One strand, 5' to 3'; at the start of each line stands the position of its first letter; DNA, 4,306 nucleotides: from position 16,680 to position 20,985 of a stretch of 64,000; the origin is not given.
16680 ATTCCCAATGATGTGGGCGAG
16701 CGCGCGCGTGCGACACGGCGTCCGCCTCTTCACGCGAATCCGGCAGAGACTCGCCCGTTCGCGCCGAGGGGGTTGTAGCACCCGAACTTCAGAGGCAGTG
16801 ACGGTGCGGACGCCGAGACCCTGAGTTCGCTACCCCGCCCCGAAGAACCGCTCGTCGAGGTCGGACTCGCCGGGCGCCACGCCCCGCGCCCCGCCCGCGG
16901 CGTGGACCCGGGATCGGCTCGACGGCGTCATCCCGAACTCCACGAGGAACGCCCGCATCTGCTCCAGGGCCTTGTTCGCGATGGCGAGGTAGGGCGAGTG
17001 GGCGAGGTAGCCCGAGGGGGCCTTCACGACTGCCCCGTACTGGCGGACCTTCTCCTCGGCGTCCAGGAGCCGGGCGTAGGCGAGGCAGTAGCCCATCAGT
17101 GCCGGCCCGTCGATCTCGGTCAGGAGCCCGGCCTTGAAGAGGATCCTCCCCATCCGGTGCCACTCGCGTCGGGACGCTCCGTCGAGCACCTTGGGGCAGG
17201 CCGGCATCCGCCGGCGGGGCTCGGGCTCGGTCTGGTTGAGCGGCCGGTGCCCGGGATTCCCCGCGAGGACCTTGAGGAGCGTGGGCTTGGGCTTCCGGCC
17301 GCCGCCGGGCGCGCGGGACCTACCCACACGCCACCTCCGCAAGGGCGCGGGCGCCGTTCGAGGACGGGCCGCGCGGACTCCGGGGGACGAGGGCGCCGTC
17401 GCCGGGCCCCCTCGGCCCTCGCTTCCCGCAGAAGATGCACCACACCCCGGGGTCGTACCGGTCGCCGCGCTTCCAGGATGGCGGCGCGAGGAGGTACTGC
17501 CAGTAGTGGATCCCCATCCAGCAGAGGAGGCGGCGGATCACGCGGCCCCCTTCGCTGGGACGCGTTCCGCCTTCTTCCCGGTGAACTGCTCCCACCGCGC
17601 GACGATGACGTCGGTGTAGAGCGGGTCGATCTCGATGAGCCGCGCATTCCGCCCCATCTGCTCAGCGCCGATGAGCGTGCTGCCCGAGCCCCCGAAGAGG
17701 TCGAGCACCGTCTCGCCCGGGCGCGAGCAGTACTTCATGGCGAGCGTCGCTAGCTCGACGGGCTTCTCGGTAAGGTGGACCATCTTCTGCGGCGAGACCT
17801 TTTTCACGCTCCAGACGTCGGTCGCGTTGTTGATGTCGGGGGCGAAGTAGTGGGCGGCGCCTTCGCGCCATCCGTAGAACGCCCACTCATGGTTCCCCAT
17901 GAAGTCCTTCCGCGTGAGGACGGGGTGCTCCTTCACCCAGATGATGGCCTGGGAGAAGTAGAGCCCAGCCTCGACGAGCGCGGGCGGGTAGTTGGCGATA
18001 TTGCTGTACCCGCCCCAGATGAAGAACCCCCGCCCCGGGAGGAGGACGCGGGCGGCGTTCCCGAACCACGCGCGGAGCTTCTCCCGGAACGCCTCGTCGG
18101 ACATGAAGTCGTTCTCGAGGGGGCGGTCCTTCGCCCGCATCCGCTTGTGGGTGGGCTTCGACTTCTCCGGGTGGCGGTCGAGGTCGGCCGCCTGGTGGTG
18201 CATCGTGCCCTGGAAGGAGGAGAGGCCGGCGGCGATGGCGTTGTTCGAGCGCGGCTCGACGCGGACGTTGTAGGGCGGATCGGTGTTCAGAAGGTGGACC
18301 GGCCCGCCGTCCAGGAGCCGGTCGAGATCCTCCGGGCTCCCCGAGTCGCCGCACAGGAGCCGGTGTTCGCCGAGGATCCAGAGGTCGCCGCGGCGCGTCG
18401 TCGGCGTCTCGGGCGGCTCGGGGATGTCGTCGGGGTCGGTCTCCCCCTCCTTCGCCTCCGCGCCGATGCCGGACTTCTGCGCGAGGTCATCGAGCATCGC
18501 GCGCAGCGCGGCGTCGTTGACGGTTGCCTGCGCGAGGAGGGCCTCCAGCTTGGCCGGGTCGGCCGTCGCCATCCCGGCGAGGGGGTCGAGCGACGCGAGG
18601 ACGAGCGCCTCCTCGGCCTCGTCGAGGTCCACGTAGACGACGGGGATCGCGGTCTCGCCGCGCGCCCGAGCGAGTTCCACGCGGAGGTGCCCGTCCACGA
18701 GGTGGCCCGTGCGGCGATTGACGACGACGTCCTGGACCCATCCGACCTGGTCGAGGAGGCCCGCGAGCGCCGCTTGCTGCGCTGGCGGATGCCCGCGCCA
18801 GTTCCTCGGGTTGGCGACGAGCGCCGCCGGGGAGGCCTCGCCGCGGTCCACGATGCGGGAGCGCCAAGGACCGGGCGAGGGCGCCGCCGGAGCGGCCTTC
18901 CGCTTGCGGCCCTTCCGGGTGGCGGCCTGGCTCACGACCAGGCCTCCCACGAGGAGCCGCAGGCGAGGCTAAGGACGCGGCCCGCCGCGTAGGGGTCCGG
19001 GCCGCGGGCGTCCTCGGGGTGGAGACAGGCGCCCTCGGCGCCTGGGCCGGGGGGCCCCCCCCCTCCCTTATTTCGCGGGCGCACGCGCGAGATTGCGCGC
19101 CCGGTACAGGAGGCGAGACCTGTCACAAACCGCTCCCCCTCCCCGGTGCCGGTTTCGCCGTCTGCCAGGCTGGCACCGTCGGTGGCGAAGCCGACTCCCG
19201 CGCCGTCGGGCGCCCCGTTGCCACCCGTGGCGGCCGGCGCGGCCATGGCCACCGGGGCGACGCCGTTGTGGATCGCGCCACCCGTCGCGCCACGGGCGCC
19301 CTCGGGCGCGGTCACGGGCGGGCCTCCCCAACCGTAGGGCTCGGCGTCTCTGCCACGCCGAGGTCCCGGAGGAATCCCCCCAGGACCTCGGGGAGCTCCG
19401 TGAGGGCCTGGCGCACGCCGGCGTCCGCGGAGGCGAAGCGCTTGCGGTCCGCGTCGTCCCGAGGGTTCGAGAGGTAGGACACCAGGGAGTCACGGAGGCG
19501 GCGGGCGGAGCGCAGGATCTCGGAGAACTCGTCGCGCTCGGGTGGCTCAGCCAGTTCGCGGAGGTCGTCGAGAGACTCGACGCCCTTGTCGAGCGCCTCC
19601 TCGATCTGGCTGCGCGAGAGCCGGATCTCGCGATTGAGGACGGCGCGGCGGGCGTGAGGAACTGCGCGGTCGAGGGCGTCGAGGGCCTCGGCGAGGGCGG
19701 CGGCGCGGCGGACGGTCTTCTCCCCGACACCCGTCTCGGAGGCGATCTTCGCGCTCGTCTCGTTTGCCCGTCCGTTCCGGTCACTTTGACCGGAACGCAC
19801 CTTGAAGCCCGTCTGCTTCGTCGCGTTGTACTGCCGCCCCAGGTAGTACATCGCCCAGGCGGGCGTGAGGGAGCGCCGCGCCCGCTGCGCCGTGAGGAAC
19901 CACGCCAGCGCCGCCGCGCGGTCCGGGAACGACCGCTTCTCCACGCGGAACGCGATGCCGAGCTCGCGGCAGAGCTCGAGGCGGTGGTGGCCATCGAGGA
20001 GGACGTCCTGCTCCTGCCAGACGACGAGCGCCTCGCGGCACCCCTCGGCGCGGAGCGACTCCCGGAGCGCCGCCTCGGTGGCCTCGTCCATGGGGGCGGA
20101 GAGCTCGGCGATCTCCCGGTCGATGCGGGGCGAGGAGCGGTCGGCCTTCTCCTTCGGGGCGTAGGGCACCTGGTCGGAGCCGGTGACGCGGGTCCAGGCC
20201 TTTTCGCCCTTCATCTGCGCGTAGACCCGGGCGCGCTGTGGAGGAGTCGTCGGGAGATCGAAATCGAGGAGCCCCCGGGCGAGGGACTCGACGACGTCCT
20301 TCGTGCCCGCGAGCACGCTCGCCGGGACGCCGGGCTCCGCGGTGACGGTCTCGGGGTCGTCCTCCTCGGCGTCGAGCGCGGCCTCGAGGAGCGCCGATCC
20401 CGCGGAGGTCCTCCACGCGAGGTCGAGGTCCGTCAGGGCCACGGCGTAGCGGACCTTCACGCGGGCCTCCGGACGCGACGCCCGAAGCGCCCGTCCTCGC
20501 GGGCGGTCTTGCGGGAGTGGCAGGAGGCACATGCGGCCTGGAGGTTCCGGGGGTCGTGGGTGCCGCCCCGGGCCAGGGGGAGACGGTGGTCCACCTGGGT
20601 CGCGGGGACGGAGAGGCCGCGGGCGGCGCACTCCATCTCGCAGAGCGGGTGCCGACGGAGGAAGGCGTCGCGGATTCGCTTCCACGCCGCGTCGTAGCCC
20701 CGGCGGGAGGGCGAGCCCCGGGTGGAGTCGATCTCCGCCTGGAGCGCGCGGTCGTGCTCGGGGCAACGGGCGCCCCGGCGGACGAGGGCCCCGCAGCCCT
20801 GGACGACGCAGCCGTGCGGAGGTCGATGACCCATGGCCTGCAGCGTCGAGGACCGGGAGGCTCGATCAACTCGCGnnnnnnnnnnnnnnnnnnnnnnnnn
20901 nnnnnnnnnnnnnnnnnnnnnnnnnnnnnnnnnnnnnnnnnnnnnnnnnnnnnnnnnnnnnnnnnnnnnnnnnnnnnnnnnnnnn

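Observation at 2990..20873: Recurrent 20-nt motif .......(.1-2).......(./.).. upstream of four late genes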

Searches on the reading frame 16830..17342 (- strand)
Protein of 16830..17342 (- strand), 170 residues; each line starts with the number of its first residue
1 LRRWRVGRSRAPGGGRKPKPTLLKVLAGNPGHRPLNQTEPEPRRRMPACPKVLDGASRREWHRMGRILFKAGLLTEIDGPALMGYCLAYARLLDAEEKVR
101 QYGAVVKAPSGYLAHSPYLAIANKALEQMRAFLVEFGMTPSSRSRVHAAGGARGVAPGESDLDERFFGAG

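Call 18: search_protein_families(library=pfam, proteins=[window:16830-17342:-], max_evalue=0.01)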
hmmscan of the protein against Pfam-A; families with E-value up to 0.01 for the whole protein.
window:16830-17342:- (170 aa): 1 family
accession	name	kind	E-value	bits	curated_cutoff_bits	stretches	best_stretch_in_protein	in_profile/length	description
PF05119.17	Terminase_4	-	5.9e-25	88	24.7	1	58-150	2-95/98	Phage terminase, small subunit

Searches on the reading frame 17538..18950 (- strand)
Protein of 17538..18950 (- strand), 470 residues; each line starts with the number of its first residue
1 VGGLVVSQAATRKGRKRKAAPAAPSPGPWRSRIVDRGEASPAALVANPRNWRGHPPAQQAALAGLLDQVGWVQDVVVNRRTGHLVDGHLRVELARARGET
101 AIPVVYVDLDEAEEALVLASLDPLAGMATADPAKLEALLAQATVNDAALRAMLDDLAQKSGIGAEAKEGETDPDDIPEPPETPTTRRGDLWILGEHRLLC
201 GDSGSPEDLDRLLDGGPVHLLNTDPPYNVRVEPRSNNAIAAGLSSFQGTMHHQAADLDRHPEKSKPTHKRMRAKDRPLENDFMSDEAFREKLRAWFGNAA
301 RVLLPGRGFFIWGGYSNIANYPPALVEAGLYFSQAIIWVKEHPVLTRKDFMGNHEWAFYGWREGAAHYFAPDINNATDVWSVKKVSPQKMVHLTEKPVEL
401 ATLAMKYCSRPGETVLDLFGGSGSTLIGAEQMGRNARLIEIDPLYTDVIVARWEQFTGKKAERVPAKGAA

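Call 11: search_protein_families(library=phrogs, proteins=[window:17538-18950:-])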
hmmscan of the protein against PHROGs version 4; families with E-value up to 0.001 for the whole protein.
window:17538-18950:- (470 aa): 12 families
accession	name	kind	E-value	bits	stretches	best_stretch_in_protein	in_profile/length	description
phrog_498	-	other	2.5e-95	321.3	1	41-465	40-432/633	DNA methyltransferase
phrog_67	-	other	1e-33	118.4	1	192-460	120-350/743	DNA methyltransferase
phrog_3008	-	other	3.9e-19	69.9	1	379-461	134-219/244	DNA methyltransferase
phrog_23085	-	unknown function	1.4e-16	61.4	1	354-464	4-116/138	-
phrog_8071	-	DNA, RNA and nucleotide metabolism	3e-14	54.1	1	43-234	14-210/389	ParB-like partition protein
phrog_620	-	DNA, RNA and nucleotide metabolism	2.7e-12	48.3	1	43-175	16-147/217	ParB-like partition protein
phrog_6952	-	other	1.3e-09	39.1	1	377-442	99-164/181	DNA methyltransferase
phrog_9353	-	unknown function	4.2e-08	34.4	1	50-147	25-127/245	-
phrog_18293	-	other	5.1e-08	33.9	1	387-459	41-113/119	methyltransferase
phrog_18146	-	other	7.4e-06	26.1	1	398-445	55-103/452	DNA methyltransferase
phrog_23148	-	unknown function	0.0005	21.1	1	383-452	76-145/165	-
phrog_8769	-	other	0.00084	20.1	0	410-455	10-55/71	methyltransferase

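Call 71: search_protein_families(library=ncbifam, proteins=[window:17538-18950:-], max_evalue=0.01)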
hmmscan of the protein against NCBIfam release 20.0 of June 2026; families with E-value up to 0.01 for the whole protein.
window:17538-18950:- (470 aa): 4 families
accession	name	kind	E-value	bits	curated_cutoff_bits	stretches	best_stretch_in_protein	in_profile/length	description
NF050803.1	DnaMtaseCcrMCaul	equivalog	2.6e-13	49.6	830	2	388-460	182-254/350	adenine-specific DNA-methyltransferase CcrM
NF010253.0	PRK13699.1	subfamily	6.9e-08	32.4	244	1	314-445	73-197/226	DNA methyltransferase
NF008572.0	PRK11524.1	equivalog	2.8e-05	23.4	292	1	389-461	192-264/294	adenine-specific DNA-methyltransferase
NF001790.0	PRK00517.3-3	equivalog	0.0021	17.5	269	1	399-445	110-157/262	50S ribosomal protein L11 methyltransferase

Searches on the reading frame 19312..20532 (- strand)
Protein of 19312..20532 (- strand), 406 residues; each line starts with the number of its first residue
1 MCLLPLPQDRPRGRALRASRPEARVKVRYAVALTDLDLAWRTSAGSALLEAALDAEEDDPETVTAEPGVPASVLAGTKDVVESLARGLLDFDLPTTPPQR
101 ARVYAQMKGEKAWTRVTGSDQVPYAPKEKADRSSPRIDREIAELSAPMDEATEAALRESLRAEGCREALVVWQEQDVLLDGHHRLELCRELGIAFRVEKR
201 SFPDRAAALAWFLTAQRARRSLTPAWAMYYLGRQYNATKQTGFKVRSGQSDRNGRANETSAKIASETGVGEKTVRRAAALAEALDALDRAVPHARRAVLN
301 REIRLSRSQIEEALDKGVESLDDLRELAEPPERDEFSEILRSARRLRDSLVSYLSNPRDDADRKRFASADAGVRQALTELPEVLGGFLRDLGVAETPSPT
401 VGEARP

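Call 11: search_protein_families(library=phrogs, proteins=[window:19312-20532:-])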
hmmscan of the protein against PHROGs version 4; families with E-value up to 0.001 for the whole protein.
window:19312-20532:- (406 aa): 3 families
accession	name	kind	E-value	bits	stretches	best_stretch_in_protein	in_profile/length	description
phrog_21315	-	unknown function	4.2e-08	33.6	1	141-316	20-190/415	-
phrog_4715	-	DNA, RNA and nucleotide metabolism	9.9e-06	25.2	1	153-291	171-313/630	ParB-like partition protein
phrog_1033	-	DNA, RNA and nucleotide metabolism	3.1e-05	24.9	0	135-191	45-99/334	ParB-like partition protein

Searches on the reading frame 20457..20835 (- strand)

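Call 11: search_protein_families(library=phrogs, proteins=[window:20457-20835:-])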
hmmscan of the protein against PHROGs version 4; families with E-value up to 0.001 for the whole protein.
window:20457-20835:- (126 aa): 0 families

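Call 18: search_protein_families(library=pfam, proteins=[window:20457-20834:-], max_evalue=0.01)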
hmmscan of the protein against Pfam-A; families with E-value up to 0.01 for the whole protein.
window:20457-20834:- (125 aa): 2 families
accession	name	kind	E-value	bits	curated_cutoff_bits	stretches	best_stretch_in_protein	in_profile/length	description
PF01844.29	HNH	-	1.6e-12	47.8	21.4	1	65-112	1-47/47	HNH endonuclease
PF14279.12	HNH_5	-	3e-08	33.9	27.5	1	80-120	14-54/56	HNH endonuclease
